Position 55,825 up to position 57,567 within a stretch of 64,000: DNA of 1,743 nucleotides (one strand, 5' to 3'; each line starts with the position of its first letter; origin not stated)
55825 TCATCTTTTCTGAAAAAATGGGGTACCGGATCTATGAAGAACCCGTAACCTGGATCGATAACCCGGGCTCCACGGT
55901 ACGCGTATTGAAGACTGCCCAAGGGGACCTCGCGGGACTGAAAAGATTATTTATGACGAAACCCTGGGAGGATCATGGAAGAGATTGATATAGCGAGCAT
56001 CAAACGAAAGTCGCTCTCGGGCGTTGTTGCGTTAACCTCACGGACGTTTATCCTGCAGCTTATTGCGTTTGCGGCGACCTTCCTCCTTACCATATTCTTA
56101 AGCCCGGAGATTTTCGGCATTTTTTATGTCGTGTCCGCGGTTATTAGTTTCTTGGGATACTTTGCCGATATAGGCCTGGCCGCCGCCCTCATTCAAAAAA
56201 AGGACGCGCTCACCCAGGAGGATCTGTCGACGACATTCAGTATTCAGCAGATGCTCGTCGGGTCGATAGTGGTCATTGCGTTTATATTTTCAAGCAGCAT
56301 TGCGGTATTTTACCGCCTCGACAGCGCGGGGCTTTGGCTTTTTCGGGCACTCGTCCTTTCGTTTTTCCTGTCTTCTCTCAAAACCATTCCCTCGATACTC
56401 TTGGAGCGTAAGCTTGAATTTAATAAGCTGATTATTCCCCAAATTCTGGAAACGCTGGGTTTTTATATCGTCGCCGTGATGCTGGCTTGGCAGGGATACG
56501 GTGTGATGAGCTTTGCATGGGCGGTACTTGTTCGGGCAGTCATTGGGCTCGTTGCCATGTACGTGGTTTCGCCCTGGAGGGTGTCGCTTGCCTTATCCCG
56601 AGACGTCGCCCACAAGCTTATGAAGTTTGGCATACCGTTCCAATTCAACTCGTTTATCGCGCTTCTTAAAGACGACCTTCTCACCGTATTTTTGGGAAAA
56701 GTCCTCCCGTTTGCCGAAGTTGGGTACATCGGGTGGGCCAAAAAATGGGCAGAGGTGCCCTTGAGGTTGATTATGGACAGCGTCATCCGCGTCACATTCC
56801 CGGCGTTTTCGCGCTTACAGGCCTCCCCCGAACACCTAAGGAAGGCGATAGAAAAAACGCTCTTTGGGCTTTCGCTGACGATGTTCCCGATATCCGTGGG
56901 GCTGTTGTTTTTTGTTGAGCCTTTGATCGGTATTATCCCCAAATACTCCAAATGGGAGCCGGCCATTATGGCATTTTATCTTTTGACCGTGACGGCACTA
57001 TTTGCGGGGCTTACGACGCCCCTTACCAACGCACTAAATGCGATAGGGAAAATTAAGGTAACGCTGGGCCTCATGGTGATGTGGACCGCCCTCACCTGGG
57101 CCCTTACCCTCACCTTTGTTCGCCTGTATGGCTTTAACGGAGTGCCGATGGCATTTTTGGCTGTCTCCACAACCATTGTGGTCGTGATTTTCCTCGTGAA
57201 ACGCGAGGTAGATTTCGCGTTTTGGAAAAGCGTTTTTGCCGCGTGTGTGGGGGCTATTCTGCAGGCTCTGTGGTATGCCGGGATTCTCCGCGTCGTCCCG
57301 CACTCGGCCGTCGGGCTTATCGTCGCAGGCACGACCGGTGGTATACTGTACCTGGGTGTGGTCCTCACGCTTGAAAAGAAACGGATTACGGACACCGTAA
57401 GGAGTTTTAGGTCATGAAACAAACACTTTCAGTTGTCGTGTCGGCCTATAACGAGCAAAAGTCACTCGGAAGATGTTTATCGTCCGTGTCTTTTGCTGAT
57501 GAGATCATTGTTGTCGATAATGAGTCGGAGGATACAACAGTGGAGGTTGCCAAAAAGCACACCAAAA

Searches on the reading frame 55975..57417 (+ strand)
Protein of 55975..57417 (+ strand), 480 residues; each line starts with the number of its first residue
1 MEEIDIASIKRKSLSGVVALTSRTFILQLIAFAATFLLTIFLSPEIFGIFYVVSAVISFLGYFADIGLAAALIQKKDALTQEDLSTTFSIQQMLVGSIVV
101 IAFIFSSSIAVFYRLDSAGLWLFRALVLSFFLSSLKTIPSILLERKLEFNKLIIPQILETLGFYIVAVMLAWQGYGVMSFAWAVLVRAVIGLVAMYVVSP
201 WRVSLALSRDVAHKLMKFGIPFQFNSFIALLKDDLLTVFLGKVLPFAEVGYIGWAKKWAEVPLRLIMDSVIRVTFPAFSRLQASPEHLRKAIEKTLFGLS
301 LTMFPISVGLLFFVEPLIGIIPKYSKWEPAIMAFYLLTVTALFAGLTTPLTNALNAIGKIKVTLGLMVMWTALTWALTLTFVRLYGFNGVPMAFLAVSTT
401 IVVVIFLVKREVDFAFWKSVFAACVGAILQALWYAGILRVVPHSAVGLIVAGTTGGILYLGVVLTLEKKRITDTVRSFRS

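Call 88: search_protein_families(library=pfam, proteins=[window:55975-57417:+], max_evalue=0.00001)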
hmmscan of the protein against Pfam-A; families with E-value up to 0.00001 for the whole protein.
window:55975-57417:+ (480 aa): 2 families
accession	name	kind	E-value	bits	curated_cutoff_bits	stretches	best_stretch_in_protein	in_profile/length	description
PF13440.11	Polysacc_synt_3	-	1.9e-53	182.1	23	1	38-329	2-290/293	Polysaccharide biosynthesis protein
PF01943.22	Polysacc_synt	-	5.7e-24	85.4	28.2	1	14-282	2-274/274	Polysaccharide biosynthesis protein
